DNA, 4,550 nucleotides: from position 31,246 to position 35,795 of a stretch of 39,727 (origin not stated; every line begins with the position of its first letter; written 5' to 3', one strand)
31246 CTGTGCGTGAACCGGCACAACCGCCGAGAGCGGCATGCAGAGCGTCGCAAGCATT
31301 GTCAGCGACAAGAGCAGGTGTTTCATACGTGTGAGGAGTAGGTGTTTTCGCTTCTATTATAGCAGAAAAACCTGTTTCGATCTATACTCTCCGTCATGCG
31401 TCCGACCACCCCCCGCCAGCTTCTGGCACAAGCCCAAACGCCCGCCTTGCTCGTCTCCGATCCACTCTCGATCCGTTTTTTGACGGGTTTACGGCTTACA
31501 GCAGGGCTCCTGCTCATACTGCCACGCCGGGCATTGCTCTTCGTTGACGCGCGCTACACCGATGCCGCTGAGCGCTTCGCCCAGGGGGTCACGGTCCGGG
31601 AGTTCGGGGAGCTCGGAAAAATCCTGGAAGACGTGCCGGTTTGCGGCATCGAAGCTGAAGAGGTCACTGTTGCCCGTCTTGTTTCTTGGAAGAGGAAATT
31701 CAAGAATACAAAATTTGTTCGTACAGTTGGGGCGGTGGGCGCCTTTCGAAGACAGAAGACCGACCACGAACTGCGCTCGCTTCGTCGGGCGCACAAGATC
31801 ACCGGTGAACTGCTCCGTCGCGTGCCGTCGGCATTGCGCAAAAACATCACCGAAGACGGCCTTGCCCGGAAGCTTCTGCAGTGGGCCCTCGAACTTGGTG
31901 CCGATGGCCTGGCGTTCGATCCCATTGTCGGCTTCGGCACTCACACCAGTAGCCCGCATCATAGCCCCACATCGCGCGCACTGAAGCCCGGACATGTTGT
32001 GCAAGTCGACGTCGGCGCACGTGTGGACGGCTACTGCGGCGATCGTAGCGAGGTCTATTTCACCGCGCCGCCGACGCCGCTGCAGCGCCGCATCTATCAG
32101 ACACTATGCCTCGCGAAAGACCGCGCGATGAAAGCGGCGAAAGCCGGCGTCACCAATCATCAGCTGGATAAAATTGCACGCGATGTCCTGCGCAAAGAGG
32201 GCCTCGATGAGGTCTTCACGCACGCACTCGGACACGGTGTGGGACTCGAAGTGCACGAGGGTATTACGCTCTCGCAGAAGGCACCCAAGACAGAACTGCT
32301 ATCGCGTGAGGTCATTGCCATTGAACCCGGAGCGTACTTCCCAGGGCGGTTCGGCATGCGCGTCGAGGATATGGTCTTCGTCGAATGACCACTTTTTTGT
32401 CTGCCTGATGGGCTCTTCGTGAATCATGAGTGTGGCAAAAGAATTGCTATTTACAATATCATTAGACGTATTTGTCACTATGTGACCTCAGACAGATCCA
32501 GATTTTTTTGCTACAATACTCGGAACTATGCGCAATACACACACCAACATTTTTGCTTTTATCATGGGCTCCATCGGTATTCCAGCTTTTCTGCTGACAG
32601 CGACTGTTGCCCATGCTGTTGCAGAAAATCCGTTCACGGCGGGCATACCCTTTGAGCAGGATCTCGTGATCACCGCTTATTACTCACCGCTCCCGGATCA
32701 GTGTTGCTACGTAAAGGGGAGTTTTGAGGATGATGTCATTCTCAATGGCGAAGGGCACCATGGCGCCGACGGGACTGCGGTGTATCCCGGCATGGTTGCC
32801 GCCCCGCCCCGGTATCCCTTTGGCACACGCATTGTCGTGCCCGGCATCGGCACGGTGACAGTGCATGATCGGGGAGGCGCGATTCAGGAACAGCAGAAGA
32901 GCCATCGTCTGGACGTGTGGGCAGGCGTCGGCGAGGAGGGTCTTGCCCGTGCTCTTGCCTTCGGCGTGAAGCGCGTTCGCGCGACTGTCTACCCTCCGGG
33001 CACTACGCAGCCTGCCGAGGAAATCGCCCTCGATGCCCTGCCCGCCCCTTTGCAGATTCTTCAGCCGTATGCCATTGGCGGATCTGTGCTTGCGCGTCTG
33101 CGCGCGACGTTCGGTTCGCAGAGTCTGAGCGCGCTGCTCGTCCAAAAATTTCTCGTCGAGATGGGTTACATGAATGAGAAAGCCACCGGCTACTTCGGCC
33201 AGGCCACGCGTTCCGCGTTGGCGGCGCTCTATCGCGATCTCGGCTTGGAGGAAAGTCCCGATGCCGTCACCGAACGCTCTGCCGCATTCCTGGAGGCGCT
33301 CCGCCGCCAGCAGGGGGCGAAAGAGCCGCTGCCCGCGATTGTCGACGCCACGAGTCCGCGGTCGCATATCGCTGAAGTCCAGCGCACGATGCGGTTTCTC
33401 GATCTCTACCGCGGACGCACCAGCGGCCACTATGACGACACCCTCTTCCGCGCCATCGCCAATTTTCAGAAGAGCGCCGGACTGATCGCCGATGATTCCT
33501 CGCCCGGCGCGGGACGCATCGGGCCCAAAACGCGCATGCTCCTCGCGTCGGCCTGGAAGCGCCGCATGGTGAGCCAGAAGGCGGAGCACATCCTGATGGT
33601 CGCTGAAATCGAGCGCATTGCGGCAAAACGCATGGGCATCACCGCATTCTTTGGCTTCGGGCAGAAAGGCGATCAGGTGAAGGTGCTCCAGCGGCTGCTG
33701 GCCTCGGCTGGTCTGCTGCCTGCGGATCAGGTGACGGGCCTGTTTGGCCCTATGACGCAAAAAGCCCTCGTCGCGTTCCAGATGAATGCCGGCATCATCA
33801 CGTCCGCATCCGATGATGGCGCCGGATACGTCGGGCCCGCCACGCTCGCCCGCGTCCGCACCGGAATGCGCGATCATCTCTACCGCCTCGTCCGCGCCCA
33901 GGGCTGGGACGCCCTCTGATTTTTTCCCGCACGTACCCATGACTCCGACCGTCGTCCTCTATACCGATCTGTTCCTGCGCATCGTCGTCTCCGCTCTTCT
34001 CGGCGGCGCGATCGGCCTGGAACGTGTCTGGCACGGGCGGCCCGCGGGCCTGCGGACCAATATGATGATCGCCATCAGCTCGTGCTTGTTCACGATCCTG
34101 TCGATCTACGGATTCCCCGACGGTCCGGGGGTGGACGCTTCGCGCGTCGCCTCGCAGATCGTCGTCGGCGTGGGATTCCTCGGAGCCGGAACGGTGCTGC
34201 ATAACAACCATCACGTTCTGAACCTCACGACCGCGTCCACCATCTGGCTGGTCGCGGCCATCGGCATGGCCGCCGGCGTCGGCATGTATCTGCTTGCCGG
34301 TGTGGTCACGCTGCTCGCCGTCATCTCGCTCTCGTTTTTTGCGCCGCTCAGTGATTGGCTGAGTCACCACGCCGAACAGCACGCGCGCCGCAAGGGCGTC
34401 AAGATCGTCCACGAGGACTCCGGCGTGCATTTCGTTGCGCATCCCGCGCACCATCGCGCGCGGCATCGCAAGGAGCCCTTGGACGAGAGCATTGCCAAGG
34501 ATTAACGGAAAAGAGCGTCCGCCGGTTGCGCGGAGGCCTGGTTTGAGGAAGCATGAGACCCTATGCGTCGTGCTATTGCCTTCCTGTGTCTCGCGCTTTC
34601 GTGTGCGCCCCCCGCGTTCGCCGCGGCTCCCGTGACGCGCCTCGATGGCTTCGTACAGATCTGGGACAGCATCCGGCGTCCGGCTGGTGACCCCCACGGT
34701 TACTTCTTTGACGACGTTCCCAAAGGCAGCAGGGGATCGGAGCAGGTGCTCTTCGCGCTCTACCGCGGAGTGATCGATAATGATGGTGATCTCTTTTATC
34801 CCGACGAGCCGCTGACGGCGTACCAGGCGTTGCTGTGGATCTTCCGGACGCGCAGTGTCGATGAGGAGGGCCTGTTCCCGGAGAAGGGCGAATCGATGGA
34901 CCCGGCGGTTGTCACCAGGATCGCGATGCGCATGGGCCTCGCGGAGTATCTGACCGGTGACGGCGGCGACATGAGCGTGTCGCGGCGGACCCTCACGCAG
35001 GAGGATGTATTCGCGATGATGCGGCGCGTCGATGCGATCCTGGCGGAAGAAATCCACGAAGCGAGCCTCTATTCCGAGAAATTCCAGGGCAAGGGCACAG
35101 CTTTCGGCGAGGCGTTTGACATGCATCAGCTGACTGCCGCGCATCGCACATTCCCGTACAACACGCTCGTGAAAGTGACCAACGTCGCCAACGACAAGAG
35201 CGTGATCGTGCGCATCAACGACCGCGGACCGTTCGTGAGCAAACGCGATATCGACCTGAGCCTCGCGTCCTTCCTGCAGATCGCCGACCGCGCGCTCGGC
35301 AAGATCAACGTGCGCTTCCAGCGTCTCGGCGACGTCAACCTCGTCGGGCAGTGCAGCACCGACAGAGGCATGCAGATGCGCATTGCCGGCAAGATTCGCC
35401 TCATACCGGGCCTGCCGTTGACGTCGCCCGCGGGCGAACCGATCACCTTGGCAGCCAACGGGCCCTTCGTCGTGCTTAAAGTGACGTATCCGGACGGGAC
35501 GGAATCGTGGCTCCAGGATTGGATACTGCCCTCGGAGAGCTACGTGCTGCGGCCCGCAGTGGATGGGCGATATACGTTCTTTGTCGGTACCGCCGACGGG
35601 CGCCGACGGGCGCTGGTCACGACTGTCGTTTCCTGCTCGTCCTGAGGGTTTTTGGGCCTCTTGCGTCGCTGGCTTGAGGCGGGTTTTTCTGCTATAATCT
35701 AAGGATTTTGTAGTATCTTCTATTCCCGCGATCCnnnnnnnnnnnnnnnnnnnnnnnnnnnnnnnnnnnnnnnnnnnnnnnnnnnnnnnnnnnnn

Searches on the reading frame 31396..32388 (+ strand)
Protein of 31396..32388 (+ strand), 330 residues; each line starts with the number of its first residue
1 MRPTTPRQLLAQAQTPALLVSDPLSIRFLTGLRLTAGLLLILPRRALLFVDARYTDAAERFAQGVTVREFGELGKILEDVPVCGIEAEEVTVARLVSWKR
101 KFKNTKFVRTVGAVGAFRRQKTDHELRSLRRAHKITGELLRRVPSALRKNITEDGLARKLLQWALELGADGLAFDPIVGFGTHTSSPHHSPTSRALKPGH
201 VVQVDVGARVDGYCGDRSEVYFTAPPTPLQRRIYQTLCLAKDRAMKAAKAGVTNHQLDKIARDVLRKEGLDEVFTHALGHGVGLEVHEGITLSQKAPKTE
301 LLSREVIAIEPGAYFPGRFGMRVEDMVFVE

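Call 13: search_protein_families(library=pfam, proteins=[window:31396-32388:+], max_evalue=0.001)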
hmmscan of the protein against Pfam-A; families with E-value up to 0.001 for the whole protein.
window:31396-32388:+ (330 aa): 2 families
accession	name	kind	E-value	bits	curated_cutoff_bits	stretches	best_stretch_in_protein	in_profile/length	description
PF00557.29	Peptidase_M24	-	1.1e-54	185.9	23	1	128-329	2-206/208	Metallopeptidase family M24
PF01321.24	Creatinase_N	-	1.6e-12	48.5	22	1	7-118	6-126/128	Creatinase/Prolidase N-terminal domain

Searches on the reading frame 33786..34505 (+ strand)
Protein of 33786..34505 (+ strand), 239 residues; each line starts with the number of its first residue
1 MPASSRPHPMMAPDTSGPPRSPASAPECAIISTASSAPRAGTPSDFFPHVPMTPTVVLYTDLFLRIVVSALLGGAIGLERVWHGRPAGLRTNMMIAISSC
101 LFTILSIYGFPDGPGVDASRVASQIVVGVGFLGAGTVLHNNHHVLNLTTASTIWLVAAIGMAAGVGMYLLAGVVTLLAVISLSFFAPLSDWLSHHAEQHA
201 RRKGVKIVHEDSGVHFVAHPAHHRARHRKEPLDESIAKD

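Call 13: search_protein_families(library=pfam, proteins=[window:33786-34505:+], max_evalue=0.001)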
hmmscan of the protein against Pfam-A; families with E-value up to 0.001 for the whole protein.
window:33786-34505:+ (239 aa): 1 family
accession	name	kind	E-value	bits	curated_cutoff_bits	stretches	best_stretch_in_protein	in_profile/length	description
PF02308.21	MgtC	-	6.2e-38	130.3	31.4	1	66-190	1-120/121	MgtC family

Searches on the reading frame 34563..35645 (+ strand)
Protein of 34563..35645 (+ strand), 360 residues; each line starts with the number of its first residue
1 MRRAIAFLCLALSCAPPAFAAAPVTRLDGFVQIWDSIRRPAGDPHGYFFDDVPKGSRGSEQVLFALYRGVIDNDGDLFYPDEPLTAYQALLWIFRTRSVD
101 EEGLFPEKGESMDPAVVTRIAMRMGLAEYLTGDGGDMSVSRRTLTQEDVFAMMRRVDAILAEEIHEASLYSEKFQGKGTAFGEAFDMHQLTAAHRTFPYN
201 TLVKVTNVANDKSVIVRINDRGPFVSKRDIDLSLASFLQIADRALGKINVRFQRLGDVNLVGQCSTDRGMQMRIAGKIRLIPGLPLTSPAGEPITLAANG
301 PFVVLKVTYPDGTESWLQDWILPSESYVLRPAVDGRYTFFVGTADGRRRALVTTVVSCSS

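Call 13: search_protein_families(library=pfam, proteins=[window:34563-35645:+], max_evalue=0.001)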
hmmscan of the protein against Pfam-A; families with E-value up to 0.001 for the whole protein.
window:34563-35645:+ (360 aa): 1 family
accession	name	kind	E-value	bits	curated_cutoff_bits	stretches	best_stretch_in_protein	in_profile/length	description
PF03330.24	DPBB_1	-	1.6e-21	76.7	28.8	1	167-252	6-83/83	Lytic transglycolase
